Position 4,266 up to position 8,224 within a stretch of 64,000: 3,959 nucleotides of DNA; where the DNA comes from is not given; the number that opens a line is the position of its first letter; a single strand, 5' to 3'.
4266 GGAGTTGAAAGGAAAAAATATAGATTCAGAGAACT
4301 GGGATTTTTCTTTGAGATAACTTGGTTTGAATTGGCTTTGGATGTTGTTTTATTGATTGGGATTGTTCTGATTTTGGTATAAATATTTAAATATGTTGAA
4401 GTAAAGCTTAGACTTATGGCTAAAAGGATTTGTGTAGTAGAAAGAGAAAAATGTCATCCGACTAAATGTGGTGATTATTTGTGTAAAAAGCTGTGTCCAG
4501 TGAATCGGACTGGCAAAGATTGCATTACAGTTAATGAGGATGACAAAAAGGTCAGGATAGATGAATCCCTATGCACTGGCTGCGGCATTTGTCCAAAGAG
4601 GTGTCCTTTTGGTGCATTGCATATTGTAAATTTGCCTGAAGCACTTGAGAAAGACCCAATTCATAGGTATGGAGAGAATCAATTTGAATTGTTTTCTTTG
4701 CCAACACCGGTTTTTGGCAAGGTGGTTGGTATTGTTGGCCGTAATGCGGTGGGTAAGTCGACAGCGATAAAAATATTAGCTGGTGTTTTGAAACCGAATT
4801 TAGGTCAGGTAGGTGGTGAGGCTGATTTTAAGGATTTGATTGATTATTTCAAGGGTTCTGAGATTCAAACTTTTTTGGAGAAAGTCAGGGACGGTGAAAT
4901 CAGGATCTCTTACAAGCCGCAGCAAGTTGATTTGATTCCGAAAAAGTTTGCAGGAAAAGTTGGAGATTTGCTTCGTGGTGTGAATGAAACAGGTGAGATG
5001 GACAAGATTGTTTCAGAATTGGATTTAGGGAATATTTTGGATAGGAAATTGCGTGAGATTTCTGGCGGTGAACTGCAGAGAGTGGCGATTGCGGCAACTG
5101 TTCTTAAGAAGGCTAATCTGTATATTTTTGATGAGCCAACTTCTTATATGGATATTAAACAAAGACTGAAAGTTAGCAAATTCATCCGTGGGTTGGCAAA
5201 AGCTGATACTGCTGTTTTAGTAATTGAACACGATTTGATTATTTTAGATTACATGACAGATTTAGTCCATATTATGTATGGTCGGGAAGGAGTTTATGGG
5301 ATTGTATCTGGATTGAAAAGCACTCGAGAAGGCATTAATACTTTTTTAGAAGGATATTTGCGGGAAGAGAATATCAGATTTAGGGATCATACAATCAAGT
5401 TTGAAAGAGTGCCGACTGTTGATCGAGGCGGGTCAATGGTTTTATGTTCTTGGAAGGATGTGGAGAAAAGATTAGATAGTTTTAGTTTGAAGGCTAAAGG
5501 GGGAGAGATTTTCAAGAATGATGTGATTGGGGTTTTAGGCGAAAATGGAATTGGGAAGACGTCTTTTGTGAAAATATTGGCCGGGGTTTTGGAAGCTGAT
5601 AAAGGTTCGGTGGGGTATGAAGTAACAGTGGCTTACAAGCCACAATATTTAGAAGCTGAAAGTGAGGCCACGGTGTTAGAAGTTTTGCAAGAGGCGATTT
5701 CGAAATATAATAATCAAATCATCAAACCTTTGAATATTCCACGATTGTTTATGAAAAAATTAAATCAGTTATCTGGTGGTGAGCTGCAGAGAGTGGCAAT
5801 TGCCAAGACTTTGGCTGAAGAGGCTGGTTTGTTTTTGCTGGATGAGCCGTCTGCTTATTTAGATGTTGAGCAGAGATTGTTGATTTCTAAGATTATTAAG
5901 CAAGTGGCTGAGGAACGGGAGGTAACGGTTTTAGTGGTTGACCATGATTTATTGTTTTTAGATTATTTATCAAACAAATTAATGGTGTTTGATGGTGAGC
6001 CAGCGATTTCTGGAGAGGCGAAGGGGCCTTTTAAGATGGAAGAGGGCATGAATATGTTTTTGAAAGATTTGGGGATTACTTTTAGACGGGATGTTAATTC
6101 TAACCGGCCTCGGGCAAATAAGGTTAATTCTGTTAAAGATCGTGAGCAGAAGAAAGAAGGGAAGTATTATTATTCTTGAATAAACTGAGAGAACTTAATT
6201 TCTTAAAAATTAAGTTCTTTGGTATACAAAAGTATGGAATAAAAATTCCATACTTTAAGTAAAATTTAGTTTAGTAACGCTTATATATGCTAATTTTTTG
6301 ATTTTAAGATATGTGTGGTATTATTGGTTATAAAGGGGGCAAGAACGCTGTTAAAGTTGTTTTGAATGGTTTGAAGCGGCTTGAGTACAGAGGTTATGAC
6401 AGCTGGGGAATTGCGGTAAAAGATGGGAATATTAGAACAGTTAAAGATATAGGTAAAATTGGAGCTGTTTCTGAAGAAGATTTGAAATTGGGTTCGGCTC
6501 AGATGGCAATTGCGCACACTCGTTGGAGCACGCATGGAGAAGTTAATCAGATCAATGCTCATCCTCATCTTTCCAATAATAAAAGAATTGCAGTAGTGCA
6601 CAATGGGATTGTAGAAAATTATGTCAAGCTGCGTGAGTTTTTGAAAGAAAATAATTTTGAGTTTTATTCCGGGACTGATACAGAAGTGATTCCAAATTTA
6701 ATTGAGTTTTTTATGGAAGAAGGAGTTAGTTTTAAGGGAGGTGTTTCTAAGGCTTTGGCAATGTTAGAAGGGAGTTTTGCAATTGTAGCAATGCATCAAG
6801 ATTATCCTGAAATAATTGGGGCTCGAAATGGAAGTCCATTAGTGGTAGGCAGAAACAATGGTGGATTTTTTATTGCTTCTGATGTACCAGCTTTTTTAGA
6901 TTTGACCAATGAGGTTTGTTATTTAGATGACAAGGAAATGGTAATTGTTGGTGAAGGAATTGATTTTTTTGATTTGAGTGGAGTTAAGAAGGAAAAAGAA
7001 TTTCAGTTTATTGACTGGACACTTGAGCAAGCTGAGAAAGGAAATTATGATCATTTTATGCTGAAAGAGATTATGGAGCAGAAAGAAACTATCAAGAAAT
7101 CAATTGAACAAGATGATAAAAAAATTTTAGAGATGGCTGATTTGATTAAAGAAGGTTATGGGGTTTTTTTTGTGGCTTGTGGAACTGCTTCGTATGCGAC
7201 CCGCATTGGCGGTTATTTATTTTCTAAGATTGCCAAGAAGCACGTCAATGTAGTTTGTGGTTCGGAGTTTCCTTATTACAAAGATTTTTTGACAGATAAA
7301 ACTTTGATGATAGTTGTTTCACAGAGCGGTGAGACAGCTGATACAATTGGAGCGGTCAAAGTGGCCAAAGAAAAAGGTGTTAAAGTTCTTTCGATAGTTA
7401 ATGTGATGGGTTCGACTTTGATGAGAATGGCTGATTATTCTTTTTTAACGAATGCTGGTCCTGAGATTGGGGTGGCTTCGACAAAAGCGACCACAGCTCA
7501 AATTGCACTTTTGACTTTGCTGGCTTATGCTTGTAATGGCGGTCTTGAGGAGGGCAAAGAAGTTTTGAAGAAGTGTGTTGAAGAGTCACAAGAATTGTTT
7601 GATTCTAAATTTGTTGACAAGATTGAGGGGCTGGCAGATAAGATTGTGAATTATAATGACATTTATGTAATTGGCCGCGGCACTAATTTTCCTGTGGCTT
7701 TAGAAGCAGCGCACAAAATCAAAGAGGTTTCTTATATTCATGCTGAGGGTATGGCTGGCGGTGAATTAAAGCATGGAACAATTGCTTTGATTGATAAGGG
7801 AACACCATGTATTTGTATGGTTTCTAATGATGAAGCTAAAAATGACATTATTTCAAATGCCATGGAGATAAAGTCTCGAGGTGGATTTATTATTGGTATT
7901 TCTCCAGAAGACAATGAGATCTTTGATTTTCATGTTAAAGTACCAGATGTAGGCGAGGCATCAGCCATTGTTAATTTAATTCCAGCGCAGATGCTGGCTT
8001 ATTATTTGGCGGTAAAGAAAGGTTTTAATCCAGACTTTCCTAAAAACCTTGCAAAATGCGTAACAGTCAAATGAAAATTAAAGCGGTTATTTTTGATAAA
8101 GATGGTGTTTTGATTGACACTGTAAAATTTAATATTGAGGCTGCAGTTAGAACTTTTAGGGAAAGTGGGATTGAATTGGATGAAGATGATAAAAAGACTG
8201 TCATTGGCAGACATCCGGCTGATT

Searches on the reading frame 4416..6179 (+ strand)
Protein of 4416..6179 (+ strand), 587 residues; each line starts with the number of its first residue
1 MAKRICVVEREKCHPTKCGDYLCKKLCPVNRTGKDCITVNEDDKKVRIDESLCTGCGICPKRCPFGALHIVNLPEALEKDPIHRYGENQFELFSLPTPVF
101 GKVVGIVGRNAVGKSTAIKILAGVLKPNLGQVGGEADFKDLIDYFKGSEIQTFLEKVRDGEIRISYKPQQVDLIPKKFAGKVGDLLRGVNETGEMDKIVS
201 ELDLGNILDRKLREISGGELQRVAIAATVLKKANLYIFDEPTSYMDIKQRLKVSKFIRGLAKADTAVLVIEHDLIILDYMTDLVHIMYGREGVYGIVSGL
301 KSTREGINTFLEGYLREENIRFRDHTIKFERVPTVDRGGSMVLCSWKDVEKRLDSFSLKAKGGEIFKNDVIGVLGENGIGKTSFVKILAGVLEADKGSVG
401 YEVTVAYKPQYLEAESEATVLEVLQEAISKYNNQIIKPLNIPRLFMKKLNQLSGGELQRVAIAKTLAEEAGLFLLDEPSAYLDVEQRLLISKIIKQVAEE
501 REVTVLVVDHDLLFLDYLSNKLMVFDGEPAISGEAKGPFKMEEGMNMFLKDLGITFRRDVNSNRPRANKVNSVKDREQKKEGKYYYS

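Call 33: search_protein_families(library=pfam, proteins=[window:4416-6179:+], max_evalue=0.001)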
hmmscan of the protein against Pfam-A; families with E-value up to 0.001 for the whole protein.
window:4416-6179:+ (587 aa): 10 families
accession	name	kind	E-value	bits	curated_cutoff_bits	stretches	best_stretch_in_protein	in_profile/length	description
PF00005.33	ABC_tran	-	1.5e-42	145.9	25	2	101-243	11-137/137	ABC transporter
PF02463.25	SMC_N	-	6.9e-11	42.4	40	1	102-292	25-217/220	RecF/RecN/SMC N terminal domain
PF13304.12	AAA_21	-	4.1e-09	37.4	27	0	104-136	2-36/304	AAA domain, putative AbiEii toxin, Type IV TA system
PF04068.21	Fer4_RLI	-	4.4e-07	30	23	1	4-34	2-34/35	Possible Fer4-like domain in RNase L inhibitor, RLI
PF00037.32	Fer4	-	9.7e-06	25.6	21.1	1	47-68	2-23/24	4Fe-4S binding domain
PF13175.12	AAA_15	-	1.6e-05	25.1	32.1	0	106-172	28-89/374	AAA ATPase domain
PF12838.12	Fer4_7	-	7.2e-05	23.6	27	1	17-67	4-52/52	4Fe-4S dicluster domain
PF12837.12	Fer4_6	-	0.00015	21.9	25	1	45-68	1-24/24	4Fe-4S binding domain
PF13237.11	Fer4_10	-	0.00049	20.4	25.5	1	45-69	1-22/53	4Fe-4S dicluster domain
PF13476.12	AAA_23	-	0.00095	20.3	27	0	89-167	14-80/201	AAA domain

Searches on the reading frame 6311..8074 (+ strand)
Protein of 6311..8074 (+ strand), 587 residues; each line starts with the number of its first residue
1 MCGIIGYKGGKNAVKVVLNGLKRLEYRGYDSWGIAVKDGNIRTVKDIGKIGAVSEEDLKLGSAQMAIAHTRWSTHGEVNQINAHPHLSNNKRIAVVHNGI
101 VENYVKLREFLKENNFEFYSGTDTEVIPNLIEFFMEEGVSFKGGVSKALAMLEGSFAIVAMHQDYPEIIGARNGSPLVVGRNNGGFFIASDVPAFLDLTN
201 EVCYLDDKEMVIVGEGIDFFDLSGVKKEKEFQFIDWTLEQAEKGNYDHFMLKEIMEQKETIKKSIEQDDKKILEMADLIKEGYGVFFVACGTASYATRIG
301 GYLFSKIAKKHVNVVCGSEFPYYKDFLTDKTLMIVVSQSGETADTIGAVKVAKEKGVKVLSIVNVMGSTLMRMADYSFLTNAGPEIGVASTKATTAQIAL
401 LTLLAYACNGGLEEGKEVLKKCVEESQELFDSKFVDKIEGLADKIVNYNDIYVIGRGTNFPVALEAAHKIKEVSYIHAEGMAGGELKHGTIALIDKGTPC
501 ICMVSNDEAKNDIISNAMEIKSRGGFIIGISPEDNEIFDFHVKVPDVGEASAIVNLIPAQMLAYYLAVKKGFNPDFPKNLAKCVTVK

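Call 33: search_protein_families(library=pfam, proteins=[window:6311-8074:+], max_evalue=0.001)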
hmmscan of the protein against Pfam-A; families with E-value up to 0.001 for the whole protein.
window:6311-8074:+ (587 aa): 5 families
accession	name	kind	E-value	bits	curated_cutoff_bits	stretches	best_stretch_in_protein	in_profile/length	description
PF01380.27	SIS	-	5.3e-46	156.1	25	2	284-405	7-129/131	SIS domain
PF13522.11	GATase_6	-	1e-17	64.8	27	1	61-191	8-130/130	Glutamine amidotransferase domain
PF13537.11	GATase_7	-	2.8e-15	56.8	25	1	82-196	12-122/123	Glutamine amidotransferase domain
PF13580.11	SIS_2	-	0.00023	21.6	27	0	329-362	103-136/138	SIS domain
PF13230.11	GATase_4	-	0.00087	18.7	23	0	63-127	71-133/272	Glutamine amidotransferases class-II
